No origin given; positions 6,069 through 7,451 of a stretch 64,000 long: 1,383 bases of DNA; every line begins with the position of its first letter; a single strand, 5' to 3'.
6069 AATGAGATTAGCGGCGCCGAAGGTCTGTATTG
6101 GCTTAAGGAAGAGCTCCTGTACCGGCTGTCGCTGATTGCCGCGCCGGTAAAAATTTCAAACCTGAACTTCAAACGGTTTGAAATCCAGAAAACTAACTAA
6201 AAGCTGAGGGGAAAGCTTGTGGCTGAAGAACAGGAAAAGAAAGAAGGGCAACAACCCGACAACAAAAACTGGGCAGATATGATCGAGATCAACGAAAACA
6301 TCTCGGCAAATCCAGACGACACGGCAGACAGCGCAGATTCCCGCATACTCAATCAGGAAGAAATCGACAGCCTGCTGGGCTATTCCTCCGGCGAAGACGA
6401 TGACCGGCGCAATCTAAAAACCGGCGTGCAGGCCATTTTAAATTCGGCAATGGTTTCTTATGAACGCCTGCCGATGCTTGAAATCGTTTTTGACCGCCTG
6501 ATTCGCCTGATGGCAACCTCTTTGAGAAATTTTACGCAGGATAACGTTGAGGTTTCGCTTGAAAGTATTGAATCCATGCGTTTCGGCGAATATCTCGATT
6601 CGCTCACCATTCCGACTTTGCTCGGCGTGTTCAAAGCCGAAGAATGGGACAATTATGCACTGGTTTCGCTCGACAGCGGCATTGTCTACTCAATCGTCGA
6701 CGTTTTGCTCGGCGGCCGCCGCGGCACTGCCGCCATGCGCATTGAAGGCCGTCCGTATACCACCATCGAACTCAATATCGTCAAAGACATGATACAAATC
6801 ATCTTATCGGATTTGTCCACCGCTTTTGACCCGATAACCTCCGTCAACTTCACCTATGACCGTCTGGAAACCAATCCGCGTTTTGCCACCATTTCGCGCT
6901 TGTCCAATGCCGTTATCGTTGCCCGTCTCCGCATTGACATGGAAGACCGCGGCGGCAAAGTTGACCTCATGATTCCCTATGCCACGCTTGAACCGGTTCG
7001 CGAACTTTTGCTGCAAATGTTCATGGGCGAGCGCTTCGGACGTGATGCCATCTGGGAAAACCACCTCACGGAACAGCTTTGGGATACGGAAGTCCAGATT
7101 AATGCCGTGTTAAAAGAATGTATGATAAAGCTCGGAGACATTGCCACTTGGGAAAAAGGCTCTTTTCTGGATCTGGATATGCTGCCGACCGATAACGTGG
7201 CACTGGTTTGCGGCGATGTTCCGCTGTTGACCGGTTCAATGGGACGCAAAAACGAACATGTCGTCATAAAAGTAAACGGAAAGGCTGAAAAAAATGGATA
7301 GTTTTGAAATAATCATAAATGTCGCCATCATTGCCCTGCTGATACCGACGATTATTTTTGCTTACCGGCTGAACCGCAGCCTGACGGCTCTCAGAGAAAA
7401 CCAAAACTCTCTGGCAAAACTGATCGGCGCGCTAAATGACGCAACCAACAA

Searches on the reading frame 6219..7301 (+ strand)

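Call 25: search_protein_families(library=pfam, proteins=[window:6219-7301:+], max_evalue=0.00001)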
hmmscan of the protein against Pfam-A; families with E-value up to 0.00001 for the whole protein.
window:6219-7301:+ (360 aa): 2 families
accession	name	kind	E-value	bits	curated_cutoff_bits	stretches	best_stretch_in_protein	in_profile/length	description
PF02154.20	FliM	-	5.6e-62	209.5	27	1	74-264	4-192/192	Flagellar motor switch protein FliM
PF01052.25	FliMN_C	-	5.2e-14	52.4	23.8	1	285-354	1-70/73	Type III flagellar switch regulator (C-ring) FliN C-term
